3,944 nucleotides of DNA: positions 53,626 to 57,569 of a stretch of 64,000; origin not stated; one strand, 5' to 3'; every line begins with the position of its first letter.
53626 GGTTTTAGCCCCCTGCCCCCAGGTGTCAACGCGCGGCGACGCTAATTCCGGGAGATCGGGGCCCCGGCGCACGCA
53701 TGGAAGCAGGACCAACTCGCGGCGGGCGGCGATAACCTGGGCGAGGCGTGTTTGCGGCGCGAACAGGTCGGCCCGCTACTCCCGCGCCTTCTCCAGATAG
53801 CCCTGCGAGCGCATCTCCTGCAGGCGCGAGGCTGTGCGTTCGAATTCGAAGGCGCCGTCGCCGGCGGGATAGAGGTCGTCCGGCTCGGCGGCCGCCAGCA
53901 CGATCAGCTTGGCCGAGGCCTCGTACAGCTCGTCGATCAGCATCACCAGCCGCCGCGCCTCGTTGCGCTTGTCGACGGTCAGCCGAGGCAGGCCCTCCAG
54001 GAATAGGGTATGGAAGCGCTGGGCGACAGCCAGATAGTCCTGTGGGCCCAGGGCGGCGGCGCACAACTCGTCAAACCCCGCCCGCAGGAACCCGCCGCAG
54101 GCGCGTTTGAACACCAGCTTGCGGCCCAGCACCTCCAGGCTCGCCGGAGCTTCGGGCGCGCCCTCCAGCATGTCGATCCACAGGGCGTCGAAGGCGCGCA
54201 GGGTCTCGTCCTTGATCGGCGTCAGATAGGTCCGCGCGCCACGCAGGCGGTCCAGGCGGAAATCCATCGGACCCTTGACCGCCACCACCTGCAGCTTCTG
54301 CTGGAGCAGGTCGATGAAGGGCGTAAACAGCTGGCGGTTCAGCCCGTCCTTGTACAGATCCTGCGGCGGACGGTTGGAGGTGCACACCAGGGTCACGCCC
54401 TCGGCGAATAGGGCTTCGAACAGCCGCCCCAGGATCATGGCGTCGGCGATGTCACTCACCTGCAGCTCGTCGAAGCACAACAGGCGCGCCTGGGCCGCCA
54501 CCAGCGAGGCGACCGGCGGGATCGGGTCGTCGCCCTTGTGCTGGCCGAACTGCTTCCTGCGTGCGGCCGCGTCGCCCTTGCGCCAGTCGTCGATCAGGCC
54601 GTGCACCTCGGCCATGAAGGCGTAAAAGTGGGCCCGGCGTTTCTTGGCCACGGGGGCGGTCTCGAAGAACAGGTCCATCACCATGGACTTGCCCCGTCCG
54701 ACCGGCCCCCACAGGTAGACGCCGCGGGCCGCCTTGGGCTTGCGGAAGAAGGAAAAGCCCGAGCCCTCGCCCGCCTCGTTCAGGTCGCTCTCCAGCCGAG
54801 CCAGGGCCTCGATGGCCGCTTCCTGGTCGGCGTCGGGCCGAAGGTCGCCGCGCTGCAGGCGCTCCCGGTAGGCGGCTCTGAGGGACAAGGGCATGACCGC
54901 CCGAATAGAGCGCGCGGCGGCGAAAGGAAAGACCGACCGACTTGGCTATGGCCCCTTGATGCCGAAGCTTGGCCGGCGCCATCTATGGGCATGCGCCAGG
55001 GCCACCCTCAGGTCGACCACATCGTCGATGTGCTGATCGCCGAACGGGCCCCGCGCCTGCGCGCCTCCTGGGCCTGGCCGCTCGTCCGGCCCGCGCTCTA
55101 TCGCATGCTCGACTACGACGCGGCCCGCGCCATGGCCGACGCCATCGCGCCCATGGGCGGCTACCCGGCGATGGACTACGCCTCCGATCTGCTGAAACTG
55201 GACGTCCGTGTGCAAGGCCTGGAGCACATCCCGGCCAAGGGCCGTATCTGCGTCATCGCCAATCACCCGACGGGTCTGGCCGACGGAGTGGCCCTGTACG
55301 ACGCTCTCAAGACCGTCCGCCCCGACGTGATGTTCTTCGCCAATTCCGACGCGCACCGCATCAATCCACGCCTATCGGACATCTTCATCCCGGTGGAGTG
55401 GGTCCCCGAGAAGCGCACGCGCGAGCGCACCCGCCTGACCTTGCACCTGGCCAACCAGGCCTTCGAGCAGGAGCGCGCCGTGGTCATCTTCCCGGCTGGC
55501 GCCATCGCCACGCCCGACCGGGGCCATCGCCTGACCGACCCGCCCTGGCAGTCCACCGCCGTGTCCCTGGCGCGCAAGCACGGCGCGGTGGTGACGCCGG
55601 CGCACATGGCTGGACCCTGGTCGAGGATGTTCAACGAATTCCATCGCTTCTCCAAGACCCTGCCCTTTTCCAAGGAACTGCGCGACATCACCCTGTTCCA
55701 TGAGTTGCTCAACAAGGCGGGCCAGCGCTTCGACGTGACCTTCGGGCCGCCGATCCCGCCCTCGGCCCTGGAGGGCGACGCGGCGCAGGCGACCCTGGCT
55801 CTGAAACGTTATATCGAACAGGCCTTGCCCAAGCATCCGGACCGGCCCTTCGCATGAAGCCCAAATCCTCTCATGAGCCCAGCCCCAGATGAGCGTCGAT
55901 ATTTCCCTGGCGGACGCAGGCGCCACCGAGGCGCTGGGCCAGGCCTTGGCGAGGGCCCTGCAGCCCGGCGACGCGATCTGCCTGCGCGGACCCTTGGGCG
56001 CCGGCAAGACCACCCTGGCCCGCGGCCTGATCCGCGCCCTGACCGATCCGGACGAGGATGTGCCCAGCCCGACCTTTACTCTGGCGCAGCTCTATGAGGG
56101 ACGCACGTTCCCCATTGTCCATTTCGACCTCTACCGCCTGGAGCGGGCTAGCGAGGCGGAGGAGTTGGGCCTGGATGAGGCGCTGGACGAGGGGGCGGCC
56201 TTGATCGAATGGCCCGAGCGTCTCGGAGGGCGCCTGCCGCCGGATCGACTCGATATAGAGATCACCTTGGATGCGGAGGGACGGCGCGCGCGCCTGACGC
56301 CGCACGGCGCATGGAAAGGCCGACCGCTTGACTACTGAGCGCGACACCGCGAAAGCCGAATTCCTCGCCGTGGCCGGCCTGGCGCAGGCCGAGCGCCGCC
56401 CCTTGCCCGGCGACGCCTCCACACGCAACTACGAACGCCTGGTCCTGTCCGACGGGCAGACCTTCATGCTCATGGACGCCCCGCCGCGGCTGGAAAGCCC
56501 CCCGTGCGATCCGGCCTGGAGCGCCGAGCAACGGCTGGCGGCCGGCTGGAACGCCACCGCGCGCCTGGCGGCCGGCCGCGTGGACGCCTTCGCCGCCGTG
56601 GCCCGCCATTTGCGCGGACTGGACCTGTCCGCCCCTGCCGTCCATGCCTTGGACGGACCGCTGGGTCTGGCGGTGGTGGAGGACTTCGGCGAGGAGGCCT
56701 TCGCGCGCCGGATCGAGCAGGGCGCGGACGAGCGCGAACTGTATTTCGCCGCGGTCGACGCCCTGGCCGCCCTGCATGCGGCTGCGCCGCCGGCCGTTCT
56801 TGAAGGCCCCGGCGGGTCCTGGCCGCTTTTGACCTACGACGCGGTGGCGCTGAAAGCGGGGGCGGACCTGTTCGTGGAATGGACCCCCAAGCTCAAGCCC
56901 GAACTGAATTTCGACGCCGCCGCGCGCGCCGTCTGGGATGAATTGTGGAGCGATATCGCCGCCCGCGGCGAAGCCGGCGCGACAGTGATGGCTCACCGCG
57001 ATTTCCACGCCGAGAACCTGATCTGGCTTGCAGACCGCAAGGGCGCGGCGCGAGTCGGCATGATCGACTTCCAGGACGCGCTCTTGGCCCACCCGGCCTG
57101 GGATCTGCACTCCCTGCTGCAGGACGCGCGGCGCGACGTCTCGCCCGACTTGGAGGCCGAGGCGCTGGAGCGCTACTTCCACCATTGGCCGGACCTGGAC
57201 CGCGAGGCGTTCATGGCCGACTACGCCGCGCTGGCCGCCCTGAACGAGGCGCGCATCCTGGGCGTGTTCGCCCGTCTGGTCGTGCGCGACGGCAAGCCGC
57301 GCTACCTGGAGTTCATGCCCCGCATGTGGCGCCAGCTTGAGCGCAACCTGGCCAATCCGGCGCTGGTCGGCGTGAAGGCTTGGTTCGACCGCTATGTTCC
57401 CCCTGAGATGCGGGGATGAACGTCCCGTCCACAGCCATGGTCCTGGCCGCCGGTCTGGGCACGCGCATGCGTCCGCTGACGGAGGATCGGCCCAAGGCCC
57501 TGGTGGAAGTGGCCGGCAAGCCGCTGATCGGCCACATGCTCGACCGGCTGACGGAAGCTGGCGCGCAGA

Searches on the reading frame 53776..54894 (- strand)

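Call 57: search_protein_families(library=pfam, proteins=[window:53776-54894:-], max_evalue=0.00001)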
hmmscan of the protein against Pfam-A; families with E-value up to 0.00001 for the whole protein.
window:53776-54894:- (372 aa): 1 family
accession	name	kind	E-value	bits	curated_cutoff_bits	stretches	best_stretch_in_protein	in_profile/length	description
PF03969.22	AFG1_ATPase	-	5.4e-127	424.1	27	1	5-369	3-360/361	AFG1-like ATPase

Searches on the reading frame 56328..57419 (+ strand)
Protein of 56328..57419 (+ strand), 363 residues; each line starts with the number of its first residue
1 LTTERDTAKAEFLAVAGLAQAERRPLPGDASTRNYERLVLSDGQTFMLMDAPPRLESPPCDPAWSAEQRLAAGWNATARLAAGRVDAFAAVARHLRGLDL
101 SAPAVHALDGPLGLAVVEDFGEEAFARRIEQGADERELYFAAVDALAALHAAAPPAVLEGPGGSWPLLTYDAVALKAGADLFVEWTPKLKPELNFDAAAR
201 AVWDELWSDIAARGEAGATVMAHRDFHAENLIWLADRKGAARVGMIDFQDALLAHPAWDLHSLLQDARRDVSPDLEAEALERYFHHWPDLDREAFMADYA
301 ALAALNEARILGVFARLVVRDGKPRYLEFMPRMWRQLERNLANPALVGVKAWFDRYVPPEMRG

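Call 57: search_protein_families(library=pfam, proteins=[window:56328-57419:+], max_evalue=0.00001)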
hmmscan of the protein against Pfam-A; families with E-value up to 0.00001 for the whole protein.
window:56328-57419:+ (363 aa): 2 families
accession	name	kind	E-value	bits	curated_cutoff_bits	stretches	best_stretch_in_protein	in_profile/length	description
PF01636.29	APH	-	1.1e-22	81.4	23.2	1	24-292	3-235/239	Phosphotransferase enzyme family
PF02958.26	EcKL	-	4.1e-06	26.8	22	0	194-264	191-261/294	Ecdysteroid kinase-like family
